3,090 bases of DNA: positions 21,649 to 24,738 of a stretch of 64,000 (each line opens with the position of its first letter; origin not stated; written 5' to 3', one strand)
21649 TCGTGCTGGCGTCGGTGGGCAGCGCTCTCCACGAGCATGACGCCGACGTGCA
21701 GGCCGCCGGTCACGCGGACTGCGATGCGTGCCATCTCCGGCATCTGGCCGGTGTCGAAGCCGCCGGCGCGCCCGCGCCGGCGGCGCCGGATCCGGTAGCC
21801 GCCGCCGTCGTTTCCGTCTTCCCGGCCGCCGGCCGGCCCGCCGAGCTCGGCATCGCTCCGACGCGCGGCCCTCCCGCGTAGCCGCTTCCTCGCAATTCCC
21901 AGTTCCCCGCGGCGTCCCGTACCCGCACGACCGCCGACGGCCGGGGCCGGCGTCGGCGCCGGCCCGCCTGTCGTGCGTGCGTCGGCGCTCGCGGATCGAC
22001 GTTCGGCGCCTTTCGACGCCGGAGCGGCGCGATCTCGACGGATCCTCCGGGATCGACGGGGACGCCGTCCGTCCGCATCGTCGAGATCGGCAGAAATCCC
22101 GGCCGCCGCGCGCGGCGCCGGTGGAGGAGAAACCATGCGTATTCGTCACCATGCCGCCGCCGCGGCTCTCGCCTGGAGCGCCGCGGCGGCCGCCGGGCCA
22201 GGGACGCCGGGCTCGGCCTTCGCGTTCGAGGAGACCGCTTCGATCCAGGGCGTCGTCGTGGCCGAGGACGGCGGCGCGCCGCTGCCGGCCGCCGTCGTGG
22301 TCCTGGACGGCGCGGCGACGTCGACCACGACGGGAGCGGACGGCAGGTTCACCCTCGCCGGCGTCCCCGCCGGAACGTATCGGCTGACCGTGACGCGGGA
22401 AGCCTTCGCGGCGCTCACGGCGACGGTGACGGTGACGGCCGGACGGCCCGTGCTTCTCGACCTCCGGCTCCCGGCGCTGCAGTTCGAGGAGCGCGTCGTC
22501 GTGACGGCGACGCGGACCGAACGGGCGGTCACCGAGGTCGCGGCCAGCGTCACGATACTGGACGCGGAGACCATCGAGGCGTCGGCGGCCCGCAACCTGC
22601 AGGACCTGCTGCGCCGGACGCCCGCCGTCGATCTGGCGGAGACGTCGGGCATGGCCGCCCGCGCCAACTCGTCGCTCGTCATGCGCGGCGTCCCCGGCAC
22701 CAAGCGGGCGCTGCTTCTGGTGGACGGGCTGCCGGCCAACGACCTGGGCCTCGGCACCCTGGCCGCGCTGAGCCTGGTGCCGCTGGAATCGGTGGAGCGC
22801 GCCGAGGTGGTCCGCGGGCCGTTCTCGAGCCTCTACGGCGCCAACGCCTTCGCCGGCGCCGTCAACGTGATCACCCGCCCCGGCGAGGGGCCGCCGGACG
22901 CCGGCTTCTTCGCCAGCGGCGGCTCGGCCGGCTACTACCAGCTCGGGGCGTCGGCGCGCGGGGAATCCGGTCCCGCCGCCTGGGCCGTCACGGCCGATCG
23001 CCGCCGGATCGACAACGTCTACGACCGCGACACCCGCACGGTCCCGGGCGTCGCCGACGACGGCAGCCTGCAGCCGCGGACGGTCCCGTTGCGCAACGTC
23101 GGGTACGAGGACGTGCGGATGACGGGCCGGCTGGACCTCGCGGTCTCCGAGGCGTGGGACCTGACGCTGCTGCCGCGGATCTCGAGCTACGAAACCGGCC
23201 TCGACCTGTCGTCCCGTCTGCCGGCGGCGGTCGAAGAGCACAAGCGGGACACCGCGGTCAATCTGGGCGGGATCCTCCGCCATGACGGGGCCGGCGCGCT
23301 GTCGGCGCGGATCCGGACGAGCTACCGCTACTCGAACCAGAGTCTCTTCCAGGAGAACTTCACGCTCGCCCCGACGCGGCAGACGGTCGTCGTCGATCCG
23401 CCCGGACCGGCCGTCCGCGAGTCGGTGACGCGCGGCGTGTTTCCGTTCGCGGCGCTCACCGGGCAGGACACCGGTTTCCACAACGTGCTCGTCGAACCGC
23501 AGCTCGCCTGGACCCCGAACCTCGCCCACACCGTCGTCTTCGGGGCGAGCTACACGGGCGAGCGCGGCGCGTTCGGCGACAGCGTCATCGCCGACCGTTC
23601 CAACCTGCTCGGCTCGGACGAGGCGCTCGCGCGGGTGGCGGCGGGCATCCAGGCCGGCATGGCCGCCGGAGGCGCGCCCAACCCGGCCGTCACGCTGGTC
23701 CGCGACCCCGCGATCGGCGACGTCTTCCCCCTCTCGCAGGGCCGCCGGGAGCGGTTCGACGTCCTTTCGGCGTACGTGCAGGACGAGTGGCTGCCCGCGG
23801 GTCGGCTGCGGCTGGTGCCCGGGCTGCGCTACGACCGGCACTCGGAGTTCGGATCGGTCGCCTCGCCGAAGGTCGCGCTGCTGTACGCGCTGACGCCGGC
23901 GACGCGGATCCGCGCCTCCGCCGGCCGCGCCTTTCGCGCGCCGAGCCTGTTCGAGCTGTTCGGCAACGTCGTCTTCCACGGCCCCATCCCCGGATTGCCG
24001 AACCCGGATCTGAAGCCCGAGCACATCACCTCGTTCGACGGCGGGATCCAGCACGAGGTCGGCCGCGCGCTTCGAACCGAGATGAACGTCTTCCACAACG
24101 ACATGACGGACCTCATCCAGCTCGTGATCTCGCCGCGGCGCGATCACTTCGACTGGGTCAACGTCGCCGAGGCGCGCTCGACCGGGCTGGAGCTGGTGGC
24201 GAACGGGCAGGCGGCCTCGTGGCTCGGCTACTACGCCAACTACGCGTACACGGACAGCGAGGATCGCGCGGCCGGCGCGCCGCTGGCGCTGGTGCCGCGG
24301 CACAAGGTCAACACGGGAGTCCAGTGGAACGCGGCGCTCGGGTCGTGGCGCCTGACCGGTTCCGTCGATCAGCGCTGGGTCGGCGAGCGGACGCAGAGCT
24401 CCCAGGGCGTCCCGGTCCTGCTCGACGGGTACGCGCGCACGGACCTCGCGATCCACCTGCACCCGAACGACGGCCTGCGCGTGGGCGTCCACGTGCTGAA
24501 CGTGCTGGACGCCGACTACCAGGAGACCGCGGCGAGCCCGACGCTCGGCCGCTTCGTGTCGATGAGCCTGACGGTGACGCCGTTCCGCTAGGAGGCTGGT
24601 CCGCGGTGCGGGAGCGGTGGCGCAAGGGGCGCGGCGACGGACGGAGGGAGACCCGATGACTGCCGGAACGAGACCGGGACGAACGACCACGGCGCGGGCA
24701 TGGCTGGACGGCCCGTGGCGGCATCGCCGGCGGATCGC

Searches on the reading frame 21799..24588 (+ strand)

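Call 66: search_protein_families(library=pfam, proteins=[window:21799-24588:+], max_evalue=0.00001)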
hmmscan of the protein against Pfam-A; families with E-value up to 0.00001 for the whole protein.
window:21799-24588:+ (930 aa): 5 families
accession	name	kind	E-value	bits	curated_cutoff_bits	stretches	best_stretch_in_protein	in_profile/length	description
PF00593.30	TonB_dep_Rec_b-barrel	-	2.4e-54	186.3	27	1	479-902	55-436/436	TonB dependent receptor-like, beta-barrel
PF07715.20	Plug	-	2.1e-22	80.1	23.9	1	245-354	3-107/107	TonB-dependent Receptor Plug Domain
PF13620.12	CarboxypepD_reg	-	1.1e-16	61.3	32.3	1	148-224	1-81/82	Carboxypeptidase regulatory-like domain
PF13715.12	CarbopepD_reg_2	-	9.7e-12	45.2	32.2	1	149-231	1-85/88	CarboxypepD_reg-like domain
PF14686.12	fn3_3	-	8.9e-06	25.8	24.4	0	176-216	29-71/75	Polysaccharide lyase family 4, domain II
